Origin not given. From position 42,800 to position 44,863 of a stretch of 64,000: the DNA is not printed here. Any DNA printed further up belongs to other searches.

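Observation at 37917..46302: Downstream envelope module: tandem-DUF336 lipoprotein, beta-barrel OMP, 10-haem cytochrome/LVIVD propeller, SH3/tetrahaem-c3 lipoprotein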

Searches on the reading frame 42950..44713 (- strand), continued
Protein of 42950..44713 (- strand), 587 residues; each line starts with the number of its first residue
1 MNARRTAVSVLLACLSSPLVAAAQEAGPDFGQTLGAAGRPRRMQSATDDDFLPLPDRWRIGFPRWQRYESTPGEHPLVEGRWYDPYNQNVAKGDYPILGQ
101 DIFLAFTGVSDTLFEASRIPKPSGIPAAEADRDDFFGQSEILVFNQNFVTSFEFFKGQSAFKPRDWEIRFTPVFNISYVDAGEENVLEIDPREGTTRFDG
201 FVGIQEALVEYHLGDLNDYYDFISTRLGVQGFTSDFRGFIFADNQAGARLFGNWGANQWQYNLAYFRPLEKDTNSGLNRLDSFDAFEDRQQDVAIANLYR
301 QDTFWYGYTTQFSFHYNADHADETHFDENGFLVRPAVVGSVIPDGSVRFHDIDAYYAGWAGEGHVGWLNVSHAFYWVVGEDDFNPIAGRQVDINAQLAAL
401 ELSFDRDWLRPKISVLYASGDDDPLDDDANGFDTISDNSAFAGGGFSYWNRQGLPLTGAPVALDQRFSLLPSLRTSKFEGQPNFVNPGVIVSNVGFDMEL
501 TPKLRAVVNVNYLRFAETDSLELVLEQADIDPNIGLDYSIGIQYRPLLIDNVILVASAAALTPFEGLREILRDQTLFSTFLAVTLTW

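Call 65: fold_search(model_id=the predicted structure, library=pdb)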
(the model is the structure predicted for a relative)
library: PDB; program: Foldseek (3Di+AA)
matches with E <= 10: 1560; with E <= 0.001: 721
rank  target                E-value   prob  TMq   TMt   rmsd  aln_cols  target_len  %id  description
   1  6nau_A                2.3e-08  1.00  0.23  0.70   4.8       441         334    9  1.55 Angstrom Resolution Crystal Structure of 6-phosphogluconolactonase from Klebsiella pneumoniae (released 2018-12-19)
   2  6cmk_B                1.6e-07  1.00  0.19  0.48  10.1       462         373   12  Crystal structure of Citrobacter koseri AztD (released 2019-03-13)
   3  6n01_C                1.7e-07  1.00  0.21  0.51   7.1       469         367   12  Structure of apo AztD from Citrobacter koseri (released 2019-09-18)
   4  6cmk_A                2.5e-07  1.00  0.19  0.44   8.3       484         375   11  Crystal structure of Citrobacter koseri AztD (released 2019-03-13)
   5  6m92_A                3.3e-07  1.00  0.20  0.50   6.2       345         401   10  Monophosphorylated pSer33 b-Catenin peptide, b-TrCP/Skp1, NRX-2663 ternary complex (released 2019-04-03)
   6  6wnx_G                3.5e-07  1.00  0.18  0.45   7.6       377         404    7  FBXW11-SKP1 in complex with a pSer33/pSer37 Beta-Catenin peptide (released 2020-05-06)
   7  6wnx_D                3.9e-07  1.00  0.18  0.45   7.2       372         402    7  FBXW11-SKP1 in complex with a pSer33/pSer37 Beta-Catenin peptide (released 2020-05-06)
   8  1ri6                  6.0e-07  1.00  0.23  0.70   4.8       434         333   10  Structure of a putative isomerase from E. coli (released 2003-11-25)
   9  6n01_B                6.0e-07  1.00  0.20  0.52   8.8       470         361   11  Structure of apo AztD from Citrobacter koseri (released 2019-09-18)
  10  6m90_A                8.2e-07  1.00  0.20  0.50   6.1       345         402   10  Monophosphorylated pSer33 b-Catenin peptide, b-TrCP/Skp1, NRX-2776 ternary complex (released 2019-04-03)
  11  8bmx_D                9.1e-07  1.00  0.22  0.63   6.9       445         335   11  Bacteroides thetaiotaomicron B12 TonB dependent transporter in complex with a surface lipoprotein (released 2023-09-20)
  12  6n01_A                9.1e-07  1.00  0.19  0.46   7.9       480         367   11  Structure of apo AztD from Citrobacter koseri (released 2019-09-18)
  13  1p22_A                1.3e-06  1.00  0.20  0.51   6.2       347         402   11  Structure of a beta-TrCP1-Skp1-beta-catenin complex: destruction motif binding and lysine specificity on the SCFbeta-T (released 2003-07-08)
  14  6m93_A                1.3e-06  1.00  0.20  0.50   6.1       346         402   10  Monophosphorylated pSer33 b-Catenin peptide, b-TrCP/Skp1, NRX-1933 ternary complex (released 2019-04-03)
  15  6y7o_C                1.6e-06  1.00  0.18  0.54   9.1       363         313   11  The complex between the eight-bladed symmetrical designer protein Tako8 and the silicotungstic acid Keggin (STA) (released 2020-12-16)
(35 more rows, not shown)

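Call 70: find_encoding_contigs(protein=P0221, flank=10000, max_places=1)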
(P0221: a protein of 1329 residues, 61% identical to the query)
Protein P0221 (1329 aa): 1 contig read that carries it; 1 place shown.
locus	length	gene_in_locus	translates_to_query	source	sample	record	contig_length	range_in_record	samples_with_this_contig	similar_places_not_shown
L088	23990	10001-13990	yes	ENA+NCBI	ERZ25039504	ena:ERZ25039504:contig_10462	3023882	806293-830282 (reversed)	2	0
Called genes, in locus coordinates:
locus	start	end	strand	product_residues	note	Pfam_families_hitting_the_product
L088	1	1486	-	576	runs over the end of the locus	PF14522:Cytochrome_C7 (faint), PF14537:Cytochrom_c3_2 (faint)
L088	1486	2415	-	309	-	-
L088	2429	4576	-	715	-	PF13510:Fer2_4, PF12838:Fer4_7 (weak), PF13187:Fer4_9 (weak), PF14697:Fer4_21 (weak), PF22117:Fer4_Nqo3 (weak), PF00037:Fer4 (weak), PF00027:cNMP_binding, PF13187:Fer4_9 (weak), +10 more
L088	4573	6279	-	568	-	PF01257:2Fe-2S_thioredx, PF01512:Complex1_51K, PF10589:NADH_4Fe-4S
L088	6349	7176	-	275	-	PF03824:NicO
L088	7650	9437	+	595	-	-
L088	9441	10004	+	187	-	-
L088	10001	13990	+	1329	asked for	PF14537:Cytochrom_c3_2 (faint), PF08309:LVIVD (faint)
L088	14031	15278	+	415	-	PF13435:Cytochrome_C554 (weak)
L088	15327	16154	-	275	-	PF01209:Ubie_methyltran, PF13489:Methyltransf_23, PF08241:Methyltransf_11, PF08242:Methyltransf_12, PF13649:Methyltransf_25, PF13847:Methyltransf_31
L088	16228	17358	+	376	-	PF00285:Citrate_synt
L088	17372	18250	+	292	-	PF01678:DAP_epimerase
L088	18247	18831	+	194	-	PF18306:LDcluster4, PF03641:Lysine_decarbox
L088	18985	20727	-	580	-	PF14716:HHH_8, PF14520:HHH_5, PF14791:DNA_pol_B_thumb, PF02811:PHP (weak)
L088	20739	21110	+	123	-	-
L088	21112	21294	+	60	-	-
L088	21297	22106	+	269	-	PF01497:Peripla_BP_2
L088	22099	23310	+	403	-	PF05987:DUF898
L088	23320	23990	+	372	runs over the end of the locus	PF23368:DUF7092, PF01435:Peptidase_M48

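Call 71: find_encoding_contigs(protein=P0224, flank=10000, max_places=1)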
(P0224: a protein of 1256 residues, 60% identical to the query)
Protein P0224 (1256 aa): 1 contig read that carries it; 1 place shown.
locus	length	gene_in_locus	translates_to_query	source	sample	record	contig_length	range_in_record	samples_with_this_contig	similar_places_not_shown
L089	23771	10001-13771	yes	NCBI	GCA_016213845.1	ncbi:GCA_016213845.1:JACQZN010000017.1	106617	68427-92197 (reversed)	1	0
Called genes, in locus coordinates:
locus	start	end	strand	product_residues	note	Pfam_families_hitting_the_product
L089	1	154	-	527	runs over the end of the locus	PF00515:TPR_1, PF07719:TPR_2, PF13424:TPR_12, PF13432:TPR_16, PF13414:TPR_11, PF00515:TPR_1, PF13424:TPR_12, PF13432:TPR_16, +23 more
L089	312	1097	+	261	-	-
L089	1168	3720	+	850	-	-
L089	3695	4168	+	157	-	-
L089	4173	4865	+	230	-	-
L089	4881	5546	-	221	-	PF00730:HhH-GPD, PF00633:HHH (weak)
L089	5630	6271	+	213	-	-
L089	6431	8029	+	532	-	PF03928:HbpS-like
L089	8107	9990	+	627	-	-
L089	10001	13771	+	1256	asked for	PF14537:Cytochrom_c3_2 (faint), PF08309:LVIVD (weak)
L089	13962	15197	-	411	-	PF13435:Cytochrome_C554 (weak)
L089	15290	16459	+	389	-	PF01510:Amidase_2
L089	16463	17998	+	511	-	PF00027:cNMP_binding, PF13187:Fer4_9 (faint), PF00037:Fer4 (faint), PF12797:Fer4_2 (faint), PF13237:Fer4_10 (faint), PF14697:Fer4_21 (faint), PF12837:Fer4_6 (faint), PF12838:Fer4_7 (weak)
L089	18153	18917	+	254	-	-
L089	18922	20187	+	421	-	PF14522:Cytochrome_C7 (faint), PF14537:Cytochrom_c3_2 (faint)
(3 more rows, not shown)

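Call 72: find_encoding_contigs(protein=P0151, flank=10000, max_places=1)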
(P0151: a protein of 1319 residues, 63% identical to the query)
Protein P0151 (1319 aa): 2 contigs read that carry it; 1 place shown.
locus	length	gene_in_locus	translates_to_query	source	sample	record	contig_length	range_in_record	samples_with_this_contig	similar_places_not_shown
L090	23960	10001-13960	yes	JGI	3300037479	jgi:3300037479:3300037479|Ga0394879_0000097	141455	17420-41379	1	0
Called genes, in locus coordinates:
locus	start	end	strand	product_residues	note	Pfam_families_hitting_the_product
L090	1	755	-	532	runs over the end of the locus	PF03928:HbpS-like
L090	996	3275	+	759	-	PF01551:Peptidase_M23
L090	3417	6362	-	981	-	PF00069:Pkinase, PF07714:PK_Tyr_Ser-Thr, PF14531:Kinase-like, PF26549:Tricorn_N, PF26550:Tricorn_2nd, PF26549:Tricorn_N, PF07676:PD40, PF26549:Tricorn_N, +12 more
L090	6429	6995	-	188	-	PF07638:Sigma70_ECF, PF08281:Sigma70_r4_2, PF04545:Sigma70_r4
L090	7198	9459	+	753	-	PF13620:CarboxypepD_reg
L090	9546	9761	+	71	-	PF15919:HicB_lk_antitox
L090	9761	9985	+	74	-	PF07927:HicA_toxin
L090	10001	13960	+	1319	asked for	PF14537:Cytochrom_c3_2 (faint), PF08309:LVIVD (faint)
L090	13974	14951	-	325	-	PF00491:Arginase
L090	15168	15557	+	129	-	-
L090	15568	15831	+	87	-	-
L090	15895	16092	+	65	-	-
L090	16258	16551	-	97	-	PF01381:HTH_3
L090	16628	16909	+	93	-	-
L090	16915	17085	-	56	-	PF09962:DUF2196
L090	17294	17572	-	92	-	-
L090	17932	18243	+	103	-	PF02604:PhdYeFM_antitox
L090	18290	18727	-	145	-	PF01850:PIN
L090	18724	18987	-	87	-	-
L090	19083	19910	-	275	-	PF03476:MOSC_N, PF03473:MOSC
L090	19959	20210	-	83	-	-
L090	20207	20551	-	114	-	PF14076:DUF4258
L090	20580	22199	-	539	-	PF00070:Pyr_redox (faint), PF07992:Pyr_redox_2, PF22366:NDH2_C, PF00027:cNMP_binding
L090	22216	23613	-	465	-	PF14522:Cytochrome_C7 (faint), PF13435:Cytochrome_C554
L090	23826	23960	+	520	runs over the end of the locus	PF00027:cNMP_binding, PF13187:Fer4_9 (faint), PF12797:Fer4_2 (faint), PF12837:Fer4_6 (faint), PF13237:Fer4_10 (faint), PF14697:Fer4_21 (faint), PF00037:Fer4 (weak), PF12838:Fer4_7 (weak)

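Call 83: search_dna_similar(query=window:42953-44713:-, collection=plasmids, mode=protein, max_evalue=0.00001, max_rows=15)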
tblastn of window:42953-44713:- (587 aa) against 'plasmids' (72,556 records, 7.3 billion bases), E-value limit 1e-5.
Records with a match: 13; places in all: 13; records where one place covers at least 80% of the query: 13.
Best place of each record, by identity: <60% 13.
By first word of the organism name: Sphingobium 12; Sphingopyxis 1.
By predicted mobility (MOB-suite, as given by PLSDB): non-mobilizable 11; conjugative 2.
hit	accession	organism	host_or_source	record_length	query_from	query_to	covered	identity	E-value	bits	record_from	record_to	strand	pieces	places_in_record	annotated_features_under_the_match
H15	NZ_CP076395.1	Sphingopyxis indica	Single cell,HCH dumpsite soil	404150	49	583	91%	40.4%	8e-114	380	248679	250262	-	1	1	hypothetical protein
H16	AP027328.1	Sphingobium sp. TomTYG64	-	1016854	50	587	92%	39.9%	7e-107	360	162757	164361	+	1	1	hypothetical protein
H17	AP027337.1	Sphingobium sp. TomTYG72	-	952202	50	587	92%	39.7%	3e-107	361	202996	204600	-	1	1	hypothetical protein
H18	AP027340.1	Sphingobium sp. TomTYG73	-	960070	50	587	92%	39.7%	3e-106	358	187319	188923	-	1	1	hypothetical protein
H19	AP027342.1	Sphingobium sp. TomTYG74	-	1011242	50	587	92%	39.6%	3e-106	358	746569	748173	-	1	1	hypothetical protein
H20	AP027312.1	Sphingobium sp. TomMM7A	-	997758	50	587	92%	39.6%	6e-106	357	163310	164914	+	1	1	hypothetical protein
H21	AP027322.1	Sphingobium sp. TomTYG43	-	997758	50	587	92%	39.6%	6e-106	357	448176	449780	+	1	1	hypothetical protein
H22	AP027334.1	Sphingobium sp. TomTYG71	-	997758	50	587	92%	39.6%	6e-106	357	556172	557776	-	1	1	hypothetical protein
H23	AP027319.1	Sphingobium sp. TomTYG42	-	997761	50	587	92%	39.6%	6e-106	357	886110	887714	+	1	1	hypothetical protein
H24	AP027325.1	Sphingobium sp. TomTYG46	-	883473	50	587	92%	39.6%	2e-105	356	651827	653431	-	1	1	hypothetical protein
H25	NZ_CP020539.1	Sphingobium herbicidovorans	cell culture,soil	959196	50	587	92%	39.6%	3e-105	355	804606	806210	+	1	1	hypothetical protein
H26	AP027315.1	Sphingobium sp. TomMM15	-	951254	50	587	92%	39.4%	6e-106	357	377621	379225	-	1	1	hypothetical protein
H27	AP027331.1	Sphingobium sp. TomTYG65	-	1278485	50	587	92%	39.4%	1e-105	356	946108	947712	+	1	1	hypothetical protein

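Call 96: search_protein_representatives(protein=window:42953-44713:-)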
Query: 587 residues. Proteins with E-value up to 0.001 (for the whole library): 1649; up to 1e-10: 1167; up to 1e-30: 454. The best 150 are listed.
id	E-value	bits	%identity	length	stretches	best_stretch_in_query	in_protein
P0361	3.0e-179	614.1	52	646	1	27-587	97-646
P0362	2.9e-171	587.7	56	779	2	45-451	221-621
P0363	7.4e-170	583.1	56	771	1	48-587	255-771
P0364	1.5e-161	555.7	52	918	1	26-587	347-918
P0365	6.0e-160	550.4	50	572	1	9-585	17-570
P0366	2.2e-159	548.5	54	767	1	35-571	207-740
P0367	1.2e-156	539.5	48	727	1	20-574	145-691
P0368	3.6e-155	534.6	48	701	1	44-582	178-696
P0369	7.7e-155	533.5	50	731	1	44-583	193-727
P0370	1.3e-151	522.9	52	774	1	82-584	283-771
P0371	2.1e-148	512.2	50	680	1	30-586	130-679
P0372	7.6e-148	510.4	47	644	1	17-587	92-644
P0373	8.1e-148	510.3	48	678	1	33-586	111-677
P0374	1.1e-147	509.9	51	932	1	46-584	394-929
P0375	1.8e-147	509.2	50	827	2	192-576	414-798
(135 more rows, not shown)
